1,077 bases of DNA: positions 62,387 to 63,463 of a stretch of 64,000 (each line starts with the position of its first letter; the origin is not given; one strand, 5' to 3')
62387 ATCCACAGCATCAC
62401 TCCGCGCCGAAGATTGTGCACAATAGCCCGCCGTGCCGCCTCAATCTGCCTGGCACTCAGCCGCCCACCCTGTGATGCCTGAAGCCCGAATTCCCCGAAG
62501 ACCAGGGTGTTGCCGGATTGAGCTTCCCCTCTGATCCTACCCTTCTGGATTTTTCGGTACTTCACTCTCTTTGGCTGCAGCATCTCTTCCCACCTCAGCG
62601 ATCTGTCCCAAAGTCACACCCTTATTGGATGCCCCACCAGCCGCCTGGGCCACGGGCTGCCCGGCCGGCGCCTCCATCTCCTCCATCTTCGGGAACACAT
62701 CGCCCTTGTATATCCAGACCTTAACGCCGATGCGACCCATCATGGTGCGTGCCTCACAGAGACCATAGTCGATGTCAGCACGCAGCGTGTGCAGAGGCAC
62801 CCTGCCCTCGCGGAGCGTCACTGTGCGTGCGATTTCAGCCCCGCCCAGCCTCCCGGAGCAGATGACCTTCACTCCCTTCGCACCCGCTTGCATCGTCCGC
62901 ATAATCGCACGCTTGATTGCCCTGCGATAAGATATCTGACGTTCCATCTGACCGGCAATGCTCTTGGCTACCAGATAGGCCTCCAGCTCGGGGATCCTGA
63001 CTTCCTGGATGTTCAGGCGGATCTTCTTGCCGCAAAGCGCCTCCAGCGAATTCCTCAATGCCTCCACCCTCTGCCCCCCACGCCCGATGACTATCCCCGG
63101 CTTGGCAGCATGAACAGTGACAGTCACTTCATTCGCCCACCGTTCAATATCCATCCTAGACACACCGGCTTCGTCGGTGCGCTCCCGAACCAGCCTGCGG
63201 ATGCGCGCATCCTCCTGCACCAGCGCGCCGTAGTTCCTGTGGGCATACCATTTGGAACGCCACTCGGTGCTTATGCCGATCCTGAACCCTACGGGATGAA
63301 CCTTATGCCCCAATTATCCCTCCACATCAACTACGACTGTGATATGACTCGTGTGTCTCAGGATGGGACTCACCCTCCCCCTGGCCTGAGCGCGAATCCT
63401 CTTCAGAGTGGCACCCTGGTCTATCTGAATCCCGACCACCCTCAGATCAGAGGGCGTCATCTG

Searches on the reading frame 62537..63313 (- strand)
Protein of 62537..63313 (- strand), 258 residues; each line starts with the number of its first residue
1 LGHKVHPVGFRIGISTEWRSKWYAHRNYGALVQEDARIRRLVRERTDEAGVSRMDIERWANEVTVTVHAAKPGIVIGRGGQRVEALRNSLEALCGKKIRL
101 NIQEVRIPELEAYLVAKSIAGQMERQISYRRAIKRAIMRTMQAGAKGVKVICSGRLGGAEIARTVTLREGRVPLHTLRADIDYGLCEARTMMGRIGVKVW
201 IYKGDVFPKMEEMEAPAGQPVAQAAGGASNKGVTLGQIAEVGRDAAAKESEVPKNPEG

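Call 41: find_encoding_contigs(protein=window:62537-63313:-, flank=10000, max_places=2)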
Protein window:62537-63313:- (258 aa): 3 contigs read that carry it; 2 places shown.
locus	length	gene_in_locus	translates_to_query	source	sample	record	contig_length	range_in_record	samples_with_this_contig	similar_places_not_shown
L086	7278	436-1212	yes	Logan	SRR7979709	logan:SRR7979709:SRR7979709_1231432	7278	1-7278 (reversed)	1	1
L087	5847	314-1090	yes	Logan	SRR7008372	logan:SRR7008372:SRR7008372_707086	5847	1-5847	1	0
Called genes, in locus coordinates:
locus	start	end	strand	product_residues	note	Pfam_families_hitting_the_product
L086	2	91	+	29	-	?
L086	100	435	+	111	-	PF00237:Ribosomal_L22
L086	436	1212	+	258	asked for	PF07650:KH_2, PF13083:KH_KhpA-B (weak), PF05316:VAR1 (faint), PF00189:Ribosomal_S3_C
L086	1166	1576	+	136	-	PF00252:Ribosomal_L16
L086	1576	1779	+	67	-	PF00831:Ribosomal_L29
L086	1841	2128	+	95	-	PF00366:Ribosomal_S17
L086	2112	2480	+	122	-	PF00238:Ribosomal_L14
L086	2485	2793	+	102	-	PF00467:KOW (weak), PF17136:ribosomal_L24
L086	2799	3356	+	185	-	PF00281:Ribosomal_L5, PF00673:Ribosomal_L5_C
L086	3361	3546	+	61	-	PF00253:Ribosomal_S14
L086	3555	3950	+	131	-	PF00410:Ribosomal_S8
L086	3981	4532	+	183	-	PF00347:Ribosomal_L6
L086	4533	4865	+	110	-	PF00861:Ribosomal_L18p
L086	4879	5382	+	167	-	PF00333:Ribosomal_S5, PF03719:Ribosomal_S5_C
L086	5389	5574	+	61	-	PF00327:Ribosomal_L30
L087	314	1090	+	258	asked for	PF07650:KH_2, PF13083:KH_KhpA-B (weak), PF05316:VAR1 (faint), PF00189:Ribosomal_S3_C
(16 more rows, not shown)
